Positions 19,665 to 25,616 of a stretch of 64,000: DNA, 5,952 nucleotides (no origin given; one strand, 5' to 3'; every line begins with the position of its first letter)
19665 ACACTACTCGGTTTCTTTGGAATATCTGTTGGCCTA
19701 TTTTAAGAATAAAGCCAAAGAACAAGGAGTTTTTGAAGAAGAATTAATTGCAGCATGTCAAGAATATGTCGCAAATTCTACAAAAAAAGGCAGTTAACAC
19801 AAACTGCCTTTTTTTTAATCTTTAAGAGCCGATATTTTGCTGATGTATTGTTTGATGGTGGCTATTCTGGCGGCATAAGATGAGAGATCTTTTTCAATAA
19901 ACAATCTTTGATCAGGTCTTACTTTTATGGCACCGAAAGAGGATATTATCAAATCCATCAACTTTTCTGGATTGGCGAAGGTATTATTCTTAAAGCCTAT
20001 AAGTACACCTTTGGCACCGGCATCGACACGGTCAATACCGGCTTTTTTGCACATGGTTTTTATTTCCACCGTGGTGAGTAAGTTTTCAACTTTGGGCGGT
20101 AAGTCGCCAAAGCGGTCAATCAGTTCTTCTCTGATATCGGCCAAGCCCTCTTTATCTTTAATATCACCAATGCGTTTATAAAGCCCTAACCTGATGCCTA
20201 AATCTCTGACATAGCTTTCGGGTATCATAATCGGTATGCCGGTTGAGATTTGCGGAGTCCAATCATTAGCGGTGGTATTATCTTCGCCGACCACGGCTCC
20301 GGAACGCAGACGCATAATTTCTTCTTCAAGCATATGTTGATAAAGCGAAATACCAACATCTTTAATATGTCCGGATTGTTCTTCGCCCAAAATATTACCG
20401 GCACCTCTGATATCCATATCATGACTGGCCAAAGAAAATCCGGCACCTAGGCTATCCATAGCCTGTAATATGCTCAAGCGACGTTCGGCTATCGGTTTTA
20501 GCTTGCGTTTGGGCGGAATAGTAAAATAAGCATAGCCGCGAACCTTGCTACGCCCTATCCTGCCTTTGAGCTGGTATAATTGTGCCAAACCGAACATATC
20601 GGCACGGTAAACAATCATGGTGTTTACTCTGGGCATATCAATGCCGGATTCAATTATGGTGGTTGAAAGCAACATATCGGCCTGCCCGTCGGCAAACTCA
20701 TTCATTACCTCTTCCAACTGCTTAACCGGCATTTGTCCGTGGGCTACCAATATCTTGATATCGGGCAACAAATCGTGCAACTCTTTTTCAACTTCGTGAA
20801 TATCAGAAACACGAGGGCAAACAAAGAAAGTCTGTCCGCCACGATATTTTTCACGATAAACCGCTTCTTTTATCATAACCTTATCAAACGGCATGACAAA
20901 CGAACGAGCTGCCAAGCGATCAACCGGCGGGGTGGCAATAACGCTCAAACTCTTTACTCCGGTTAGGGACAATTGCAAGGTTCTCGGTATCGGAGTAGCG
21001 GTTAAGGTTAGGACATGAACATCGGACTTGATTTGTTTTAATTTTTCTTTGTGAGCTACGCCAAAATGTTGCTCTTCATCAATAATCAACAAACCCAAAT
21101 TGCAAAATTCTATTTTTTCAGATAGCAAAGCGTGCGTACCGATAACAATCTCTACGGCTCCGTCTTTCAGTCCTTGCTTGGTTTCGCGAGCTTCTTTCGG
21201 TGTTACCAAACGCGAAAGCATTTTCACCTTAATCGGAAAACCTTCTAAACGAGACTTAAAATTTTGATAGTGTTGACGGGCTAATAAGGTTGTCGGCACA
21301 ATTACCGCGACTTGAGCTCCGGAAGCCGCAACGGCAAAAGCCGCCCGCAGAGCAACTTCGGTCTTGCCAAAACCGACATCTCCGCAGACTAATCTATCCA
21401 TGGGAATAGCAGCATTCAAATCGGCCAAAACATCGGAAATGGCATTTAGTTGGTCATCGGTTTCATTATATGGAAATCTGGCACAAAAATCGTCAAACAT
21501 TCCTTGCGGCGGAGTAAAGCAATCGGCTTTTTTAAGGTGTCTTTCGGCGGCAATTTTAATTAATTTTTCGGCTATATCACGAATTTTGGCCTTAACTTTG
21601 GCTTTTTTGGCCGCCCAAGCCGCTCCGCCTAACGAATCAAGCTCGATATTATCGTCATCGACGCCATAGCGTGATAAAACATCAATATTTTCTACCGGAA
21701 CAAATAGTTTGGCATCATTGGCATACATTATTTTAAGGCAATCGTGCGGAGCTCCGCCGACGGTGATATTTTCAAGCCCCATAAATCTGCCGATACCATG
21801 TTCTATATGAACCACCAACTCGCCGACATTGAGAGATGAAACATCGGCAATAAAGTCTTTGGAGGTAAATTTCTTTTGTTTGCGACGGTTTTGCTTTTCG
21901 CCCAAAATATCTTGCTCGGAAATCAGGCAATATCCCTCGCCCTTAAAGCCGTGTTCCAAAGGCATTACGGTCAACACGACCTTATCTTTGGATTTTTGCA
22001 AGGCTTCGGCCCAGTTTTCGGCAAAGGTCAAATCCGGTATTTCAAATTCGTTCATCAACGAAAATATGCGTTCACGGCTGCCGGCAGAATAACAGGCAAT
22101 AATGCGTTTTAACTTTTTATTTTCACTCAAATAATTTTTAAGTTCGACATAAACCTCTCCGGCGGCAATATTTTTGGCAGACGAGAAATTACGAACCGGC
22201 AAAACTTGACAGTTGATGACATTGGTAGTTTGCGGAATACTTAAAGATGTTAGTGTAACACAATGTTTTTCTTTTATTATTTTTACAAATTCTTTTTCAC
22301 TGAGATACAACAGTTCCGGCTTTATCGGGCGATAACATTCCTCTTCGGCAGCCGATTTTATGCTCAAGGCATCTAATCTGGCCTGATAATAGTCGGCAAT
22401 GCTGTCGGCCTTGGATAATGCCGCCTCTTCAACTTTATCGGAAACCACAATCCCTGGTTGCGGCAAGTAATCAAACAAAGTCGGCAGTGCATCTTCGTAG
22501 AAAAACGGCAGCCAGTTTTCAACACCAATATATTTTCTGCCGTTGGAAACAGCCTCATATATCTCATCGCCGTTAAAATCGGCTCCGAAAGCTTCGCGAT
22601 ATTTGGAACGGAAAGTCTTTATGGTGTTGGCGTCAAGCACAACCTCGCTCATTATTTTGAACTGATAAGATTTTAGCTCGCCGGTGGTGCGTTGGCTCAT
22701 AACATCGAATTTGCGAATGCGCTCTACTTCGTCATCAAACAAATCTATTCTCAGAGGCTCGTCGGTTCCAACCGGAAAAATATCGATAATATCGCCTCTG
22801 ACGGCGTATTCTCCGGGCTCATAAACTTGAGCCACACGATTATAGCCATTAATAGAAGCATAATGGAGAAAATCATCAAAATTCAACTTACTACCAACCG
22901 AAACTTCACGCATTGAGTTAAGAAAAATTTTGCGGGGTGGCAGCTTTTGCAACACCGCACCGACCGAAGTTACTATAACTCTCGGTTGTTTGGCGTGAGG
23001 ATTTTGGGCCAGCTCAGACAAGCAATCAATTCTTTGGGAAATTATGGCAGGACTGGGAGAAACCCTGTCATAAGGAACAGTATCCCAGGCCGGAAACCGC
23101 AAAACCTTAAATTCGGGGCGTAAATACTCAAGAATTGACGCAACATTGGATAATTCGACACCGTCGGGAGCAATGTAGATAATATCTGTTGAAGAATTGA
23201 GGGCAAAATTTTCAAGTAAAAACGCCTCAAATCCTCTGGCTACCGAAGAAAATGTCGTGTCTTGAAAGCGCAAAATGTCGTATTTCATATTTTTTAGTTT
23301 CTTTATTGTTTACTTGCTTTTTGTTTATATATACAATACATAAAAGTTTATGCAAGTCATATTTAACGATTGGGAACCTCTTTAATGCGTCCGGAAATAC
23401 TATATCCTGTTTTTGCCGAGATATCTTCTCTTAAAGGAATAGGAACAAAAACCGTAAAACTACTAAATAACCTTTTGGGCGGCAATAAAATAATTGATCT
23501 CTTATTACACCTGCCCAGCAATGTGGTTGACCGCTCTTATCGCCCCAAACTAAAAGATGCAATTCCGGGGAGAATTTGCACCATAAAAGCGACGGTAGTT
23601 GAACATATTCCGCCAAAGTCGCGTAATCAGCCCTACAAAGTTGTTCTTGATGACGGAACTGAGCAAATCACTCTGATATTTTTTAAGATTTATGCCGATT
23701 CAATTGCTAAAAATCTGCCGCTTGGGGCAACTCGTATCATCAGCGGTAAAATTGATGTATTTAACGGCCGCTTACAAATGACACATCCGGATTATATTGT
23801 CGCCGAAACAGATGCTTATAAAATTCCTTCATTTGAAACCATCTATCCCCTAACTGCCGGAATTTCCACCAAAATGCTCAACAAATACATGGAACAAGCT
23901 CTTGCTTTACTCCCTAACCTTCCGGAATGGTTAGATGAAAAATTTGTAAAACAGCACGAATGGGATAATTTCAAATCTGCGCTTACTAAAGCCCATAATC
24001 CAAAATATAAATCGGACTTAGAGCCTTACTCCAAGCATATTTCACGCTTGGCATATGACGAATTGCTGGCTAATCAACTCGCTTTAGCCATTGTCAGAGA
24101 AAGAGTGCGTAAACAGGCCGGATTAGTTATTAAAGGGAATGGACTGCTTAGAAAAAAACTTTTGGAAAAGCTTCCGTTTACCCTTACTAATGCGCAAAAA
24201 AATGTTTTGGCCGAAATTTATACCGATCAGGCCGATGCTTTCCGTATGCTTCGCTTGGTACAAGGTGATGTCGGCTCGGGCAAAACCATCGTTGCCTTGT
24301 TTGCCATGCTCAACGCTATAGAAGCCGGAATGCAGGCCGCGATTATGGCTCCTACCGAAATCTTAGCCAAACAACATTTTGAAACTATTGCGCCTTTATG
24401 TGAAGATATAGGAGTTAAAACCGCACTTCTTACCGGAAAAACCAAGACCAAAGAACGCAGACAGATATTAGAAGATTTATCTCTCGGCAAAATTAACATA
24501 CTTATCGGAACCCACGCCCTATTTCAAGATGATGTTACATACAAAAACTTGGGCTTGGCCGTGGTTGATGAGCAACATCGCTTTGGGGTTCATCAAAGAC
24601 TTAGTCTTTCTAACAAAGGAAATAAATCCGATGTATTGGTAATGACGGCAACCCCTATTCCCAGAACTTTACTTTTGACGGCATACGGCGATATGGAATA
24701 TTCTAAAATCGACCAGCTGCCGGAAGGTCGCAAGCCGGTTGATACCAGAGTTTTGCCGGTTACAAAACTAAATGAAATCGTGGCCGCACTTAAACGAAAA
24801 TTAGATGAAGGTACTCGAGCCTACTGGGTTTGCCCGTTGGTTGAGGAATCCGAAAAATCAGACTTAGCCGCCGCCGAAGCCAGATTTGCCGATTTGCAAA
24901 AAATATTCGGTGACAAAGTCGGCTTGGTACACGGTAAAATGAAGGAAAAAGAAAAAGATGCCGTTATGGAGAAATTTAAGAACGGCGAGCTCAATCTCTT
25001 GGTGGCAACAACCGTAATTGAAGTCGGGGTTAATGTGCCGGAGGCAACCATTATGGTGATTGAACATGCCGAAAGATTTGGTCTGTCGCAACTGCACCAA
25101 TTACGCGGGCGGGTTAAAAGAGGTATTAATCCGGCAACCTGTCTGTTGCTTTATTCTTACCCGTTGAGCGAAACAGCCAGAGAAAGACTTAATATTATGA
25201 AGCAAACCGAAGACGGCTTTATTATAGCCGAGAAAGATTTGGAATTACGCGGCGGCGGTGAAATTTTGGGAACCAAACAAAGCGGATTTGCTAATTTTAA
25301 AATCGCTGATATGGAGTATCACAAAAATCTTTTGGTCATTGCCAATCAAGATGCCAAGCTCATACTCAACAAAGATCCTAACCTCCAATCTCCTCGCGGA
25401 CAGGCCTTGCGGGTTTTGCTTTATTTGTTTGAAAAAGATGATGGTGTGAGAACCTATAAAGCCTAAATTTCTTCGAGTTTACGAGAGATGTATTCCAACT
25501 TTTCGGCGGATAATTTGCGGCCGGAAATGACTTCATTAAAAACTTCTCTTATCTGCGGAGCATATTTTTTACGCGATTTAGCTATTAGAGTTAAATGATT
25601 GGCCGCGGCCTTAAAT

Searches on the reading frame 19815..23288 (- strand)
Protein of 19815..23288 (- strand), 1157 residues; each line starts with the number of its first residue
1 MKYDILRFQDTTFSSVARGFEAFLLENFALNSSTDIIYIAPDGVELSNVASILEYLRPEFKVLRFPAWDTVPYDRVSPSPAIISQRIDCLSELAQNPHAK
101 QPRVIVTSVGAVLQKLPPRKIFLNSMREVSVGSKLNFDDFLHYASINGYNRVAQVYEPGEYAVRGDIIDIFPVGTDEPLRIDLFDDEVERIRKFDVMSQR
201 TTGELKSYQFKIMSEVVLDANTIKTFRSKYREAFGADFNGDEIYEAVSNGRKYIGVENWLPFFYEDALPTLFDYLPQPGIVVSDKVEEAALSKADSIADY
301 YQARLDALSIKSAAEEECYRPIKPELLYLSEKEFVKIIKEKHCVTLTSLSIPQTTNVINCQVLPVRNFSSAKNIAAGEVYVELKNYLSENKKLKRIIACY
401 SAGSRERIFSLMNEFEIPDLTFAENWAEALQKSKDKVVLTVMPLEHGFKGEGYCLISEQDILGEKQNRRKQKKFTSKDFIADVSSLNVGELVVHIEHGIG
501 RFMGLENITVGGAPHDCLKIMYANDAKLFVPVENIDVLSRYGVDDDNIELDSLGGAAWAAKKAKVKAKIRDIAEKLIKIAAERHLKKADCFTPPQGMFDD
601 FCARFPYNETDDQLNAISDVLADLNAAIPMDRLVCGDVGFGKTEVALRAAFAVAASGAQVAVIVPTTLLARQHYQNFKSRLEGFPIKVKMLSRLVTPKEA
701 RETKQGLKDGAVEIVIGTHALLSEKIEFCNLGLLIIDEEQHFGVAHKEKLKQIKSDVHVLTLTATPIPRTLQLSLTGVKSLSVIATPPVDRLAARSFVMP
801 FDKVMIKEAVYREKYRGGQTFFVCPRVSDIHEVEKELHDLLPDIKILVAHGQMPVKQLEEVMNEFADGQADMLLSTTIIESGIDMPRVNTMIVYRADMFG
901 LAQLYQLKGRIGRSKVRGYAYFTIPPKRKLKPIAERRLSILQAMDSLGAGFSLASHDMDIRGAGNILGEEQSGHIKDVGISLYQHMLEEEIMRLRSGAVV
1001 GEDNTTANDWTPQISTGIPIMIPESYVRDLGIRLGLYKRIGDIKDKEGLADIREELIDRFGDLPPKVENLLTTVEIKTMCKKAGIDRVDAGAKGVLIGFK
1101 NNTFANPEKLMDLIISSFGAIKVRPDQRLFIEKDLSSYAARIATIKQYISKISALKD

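Call 68: search_protein_families(library=pfam, max_evalue=0.00001, proteins=[window:19815-23288:-])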
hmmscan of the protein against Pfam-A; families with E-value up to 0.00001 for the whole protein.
window:19815-23288:- (1157 aa): 7 families
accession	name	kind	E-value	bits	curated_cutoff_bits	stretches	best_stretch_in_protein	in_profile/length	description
PF03461.20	TRCF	-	2.8e-27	95.3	25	1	1018-1109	3-94/95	TRCF domain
PF00270.35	DEAD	-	7.7e-25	88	26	1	611-771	2-164/167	DEAD/DEAH box helicase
PF00271.37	Helicase_C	-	4.9e-22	78.7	23.5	1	809-914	9-109/110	Helicase conserved C-terminal domain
PF17757.6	UvrB_inter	-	5.9e-22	78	22.9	1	129-209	3-84/91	UvrB interaction domain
PF02559.22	CarD_TRCF_RID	-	4.1e-20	72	23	1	486-541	1-56/57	CarD-like/TRCF RID domain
PF04851.21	ResIII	-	2.4e-09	37.7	22.5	1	612-766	7-162/164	Type III restriction enzyme, res subunit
PF21132.2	MFD_D3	-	3.3e-06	27.4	21.8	1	394-460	8-72/73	MFD, D3 domain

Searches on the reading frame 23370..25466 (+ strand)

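Call 68: search_protein_families(library=pfam, max_evalue=0.00001, proteins=[window:23370-25466:+])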
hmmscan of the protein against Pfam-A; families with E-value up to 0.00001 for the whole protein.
window:23370-25466:+ (698 aa): 6 families
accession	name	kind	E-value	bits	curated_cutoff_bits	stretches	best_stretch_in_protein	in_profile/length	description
PF00270.35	DEAD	-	1.7e-26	93.4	26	1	273-433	1-163/167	DEAD/DEAH box helicase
PF00271.37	Helicase_C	-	4e-25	88.7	23.5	1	471-584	7-108/110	Helicase conserved C-terminal domain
PF19833.4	RecG_dom3_C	-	2.5e-13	50.3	26.8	1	613-680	1-69/87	ATP-dependent DNA helicase RecG, domain 3, C-terminal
PF17191.10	RecG_wedge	-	5.2e-11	42.8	23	1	18-179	2-160/162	RecG wedge domain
PF04851.21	ResIII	-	3.8e-10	40.4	22.5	1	271-429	3-162/164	Type III restriction enzyme, res subunit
PF01336.31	tRNA_anti-codon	-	1.4e-08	35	27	1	72-144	10-74/75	OB-fold nucleic acid binding domain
